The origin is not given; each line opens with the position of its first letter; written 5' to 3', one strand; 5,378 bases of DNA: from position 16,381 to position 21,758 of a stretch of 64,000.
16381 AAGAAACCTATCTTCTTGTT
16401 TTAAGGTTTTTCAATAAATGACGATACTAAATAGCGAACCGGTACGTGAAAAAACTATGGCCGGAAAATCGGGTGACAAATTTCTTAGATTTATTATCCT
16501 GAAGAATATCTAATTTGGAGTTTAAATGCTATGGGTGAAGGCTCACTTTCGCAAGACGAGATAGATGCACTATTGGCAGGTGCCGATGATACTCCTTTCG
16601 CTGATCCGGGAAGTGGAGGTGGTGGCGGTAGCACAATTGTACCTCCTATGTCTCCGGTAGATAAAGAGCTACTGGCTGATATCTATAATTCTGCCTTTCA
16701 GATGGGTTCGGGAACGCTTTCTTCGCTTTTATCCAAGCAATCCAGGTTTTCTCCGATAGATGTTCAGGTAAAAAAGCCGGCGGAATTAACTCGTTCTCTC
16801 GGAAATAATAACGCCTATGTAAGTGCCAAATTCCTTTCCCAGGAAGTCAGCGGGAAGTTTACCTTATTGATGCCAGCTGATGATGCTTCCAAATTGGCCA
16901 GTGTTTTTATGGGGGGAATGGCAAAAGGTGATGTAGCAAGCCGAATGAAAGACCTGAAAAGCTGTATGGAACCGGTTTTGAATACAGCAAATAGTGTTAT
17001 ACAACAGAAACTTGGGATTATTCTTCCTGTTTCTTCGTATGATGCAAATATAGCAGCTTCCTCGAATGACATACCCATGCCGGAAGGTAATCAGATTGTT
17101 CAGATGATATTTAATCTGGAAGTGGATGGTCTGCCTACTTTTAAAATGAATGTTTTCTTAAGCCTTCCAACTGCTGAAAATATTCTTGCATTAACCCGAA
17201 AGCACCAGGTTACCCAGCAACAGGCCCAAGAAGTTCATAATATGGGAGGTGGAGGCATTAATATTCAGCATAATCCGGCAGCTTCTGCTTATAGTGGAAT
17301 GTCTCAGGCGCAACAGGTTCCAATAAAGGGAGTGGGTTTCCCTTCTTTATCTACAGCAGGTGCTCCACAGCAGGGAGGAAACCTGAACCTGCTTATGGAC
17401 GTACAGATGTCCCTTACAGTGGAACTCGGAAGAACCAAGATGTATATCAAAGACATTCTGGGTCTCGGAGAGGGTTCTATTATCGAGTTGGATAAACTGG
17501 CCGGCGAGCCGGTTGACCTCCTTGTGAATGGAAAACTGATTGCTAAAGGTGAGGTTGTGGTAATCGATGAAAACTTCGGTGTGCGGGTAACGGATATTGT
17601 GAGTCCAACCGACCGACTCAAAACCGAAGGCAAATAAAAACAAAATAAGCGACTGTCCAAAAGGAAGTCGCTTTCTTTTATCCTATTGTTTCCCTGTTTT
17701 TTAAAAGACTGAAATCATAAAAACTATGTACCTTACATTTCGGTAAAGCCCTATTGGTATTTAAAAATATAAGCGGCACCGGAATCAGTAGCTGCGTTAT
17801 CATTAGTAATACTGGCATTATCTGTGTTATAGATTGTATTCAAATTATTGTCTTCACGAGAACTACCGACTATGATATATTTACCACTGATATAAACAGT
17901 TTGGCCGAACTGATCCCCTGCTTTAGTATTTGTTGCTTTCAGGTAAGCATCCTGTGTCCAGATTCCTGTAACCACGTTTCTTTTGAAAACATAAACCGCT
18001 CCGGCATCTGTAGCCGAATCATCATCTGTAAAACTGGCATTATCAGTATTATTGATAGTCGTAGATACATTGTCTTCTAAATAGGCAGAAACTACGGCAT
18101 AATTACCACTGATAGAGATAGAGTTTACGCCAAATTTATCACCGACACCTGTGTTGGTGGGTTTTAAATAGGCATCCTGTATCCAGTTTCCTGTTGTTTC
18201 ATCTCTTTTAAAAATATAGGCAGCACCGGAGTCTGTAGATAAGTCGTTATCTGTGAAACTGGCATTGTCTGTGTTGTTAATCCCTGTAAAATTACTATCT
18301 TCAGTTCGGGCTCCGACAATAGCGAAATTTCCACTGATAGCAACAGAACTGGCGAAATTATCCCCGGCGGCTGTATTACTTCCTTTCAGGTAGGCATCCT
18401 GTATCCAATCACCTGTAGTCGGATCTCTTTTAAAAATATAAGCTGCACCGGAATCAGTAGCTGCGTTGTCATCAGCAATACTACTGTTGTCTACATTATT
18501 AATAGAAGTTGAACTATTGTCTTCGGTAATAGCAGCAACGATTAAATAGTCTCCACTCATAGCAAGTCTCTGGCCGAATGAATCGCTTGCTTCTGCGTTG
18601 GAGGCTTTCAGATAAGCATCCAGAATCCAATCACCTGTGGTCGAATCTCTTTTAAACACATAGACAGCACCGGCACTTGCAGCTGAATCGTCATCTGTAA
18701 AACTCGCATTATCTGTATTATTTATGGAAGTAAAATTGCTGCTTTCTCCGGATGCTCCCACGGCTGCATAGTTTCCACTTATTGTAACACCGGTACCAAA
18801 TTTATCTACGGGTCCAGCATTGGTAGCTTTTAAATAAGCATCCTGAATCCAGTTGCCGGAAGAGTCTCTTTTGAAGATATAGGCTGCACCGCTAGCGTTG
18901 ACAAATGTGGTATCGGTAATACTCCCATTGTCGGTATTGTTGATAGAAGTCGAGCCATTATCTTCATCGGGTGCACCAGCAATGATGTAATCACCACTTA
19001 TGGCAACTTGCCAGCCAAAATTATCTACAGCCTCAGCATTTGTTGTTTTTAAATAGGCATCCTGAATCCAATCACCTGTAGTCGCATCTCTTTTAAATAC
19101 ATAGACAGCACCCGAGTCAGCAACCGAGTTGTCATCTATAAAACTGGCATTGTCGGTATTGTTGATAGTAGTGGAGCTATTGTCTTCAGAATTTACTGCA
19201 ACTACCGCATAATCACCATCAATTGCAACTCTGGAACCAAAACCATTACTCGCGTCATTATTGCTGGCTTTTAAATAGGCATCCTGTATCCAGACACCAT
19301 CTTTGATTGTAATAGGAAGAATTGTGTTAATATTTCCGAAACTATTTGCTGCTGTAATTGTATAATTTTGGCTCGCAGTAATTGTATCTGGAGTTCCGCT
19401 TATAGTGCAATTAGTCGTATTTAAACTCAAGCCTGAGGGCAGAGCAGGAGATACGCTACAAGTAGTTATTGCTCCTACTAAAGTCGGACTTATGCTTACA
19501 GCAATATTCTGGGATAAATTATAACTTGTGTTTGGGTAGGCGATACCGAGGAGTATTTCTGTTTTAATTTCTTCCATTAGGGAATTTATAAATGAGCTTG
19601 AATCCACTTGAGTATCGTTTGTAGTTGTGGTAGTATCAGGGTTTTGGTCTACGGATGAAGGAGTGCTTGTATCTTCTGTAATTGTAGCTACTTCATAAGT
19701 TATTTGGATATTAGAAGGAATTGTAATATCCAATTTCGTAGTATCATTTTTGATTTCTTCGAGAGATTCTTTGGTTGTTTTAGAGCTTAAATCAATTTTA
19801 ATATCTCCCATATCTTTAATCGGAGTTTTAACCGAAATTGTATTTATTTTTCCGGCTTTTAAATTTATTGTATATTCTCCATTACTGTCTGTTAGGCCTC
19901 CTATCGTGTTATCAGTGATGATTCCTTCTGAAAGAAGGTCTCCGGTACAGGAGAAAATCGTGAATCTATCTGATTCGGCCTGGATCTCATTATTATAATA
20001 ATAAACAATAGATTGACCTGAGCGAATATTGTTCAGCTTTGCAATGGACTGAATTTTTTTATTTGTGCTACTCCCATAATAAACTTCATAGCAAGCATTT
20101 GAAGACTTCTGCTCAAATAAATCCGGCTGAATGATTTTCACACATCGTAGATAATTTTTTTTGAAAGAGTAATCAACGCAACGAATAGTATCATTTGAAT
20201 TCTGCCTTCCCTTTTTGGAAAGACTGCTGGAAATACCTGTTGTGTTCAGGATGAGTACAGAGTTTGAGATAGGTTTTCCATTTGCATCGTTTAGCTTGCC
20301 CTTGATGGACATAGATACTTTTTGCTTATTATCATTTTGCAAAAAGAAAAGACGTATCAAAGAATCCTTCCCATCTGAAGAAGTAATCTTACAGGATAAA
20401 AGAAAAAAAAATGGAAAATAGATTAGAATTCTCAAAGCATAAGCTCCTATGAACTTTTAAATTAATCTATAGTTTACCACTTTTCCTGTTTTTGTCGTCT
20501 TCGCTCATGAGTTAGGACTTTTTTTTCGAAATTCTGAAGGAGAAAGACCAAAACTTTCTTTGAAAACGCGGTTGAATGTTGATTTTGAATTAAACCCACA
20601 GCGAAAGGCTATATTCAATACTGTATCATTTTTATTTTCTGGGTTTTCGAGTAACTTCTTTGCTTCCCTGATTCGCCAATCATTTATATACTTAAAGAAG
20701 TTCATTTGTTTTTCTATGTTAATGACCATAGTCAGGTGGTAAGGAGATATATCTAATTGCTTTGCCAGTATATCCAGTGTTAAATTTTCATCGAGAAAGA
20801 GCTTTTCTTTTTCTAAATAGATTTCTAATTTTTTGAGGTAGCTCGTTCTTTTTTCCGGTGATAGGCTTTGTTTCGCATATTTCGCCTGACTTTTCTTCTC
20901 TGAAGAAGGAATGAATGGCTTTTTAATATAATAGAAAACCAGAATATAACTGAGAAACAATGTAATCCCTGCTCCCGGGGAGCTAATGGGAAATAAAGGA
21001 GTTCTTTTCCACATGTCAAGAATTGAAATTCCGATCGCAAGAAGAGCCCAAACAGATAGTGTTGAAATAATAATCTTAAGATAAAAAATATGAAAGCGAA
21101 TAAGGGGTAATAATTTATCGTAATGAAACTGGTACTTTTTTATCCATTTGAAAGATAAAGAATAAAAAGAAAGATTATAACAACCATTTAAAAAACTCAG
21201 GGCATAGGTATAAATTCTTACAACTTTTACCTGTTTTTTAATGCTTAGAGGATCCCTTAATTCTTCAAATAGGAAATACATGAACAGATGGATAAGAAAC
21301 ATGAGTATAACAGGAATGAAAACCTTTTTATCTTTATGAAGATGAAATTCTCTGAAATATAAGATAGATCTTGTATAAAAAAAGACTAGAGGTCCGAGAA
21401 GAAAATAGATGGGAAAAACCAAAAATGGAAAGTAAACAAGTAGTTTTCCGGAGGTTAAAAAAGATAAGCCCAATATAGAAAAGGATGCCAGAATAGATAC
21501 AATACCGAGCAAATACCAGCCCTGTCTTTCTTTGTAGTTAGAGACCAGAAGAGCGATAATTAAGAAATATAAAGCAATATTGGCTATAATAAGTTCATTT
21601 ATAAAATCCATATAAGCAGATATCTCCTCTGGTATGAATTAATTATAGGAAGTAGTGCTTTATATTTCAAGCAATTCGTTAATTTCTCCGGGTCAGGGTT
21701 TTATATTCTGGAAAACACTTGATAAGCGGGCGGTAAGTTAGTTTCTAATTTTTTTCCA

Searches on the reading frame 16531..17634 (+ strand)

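Call 30: search_protein_families(library=pfam, proteins=[window:16531-17634:+], max_evalue=0.001)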
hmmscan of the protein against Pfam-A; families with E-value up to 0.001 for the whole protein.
window:16531-17634:+ (368 aa): 1 family
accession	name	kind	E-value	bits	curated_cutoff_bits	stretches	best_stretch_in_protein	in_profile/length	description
PF01052.25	FliMN_C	-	1.5e-26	92.5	23.8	1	287-357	2-72/73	Type III flagellar switch regulator (C-ring) FliN C-term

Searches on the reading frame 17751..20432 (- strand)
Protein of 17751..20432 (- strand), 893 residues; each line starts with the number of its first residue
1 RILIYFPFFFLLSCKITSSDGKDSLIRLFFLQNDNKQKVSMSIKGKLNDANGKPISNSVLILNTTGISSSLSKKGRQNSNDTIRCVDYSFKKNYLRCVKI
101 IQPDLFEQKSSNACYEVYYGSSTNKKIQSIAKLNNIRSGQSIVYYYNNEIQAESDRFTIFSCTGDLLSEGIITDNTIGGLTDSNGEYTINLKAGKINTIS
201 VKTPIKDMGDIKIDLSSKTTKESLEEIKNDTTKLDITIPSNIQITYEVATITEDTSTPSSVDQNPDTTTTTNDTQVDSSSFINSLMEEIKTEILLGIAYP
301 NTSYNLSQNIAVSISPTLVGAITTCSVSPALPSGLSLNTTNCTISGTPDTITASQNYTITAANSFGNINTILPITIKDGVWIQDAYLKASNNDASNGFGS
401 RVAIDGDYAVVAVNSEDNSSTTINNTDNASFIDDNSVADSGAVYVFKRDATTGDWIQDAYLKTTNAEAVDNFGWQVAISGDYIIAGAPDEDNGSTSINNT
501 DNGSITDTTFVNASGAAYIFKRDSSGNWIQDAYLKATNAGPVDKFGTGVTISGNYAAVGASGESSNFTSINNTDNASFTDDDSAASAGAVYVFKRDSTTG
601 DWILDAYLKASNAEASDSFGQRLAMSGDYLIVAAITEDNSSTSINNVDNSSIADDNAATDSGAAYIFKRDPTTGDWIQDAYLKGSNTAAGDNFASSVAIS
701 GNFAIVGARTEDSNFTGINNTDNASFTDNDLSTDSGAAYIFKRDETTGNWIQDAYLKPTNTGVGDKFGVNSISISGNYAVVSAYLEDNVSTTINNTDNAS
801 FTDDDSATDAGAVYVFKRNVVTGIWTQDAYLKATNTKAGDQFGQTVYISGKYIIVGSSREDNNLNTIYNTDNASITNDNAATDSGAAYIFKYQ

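Call 30: search_protein_families(library=pfam, proteins=[window:17751-20432:-], max_evalue=0.001)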
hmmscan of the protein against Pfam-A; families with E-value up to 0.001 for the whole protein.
window:17751-20432:- (893 aa): 2 families
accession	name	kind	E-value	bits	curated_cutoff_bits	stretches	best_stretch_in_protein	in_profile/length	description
PF14312.12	FG-GAP_2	-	9.6e-60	199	23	7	676-741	1-49/49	FG-GAP repeat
PF05345.18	He_PIG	-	9.8e-11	42.4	24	1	297-371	12-89/96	Putative Ig domain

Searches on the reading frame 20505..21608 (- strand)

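Call 30: search_protein_families(library=pfam, proteins=[window:20505-21608:-], max_evalue=0.001)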
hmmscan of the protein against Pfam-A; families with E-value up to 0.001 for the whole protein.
window:20505-21608:- (367 aa): 2 families
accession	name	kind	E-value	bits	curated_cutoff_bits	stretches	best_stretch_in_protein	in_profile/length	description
PF12833.13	HTH_18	-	1.1e-19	70.9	33.6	1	281-362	1-79/80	Helix-turn-helix domain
PF00165.29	HTH_AraC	-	2.5e-12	47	26.6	1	320-362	1-42/42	Bacterial regulatory helix-turn-helix proteins, AraC family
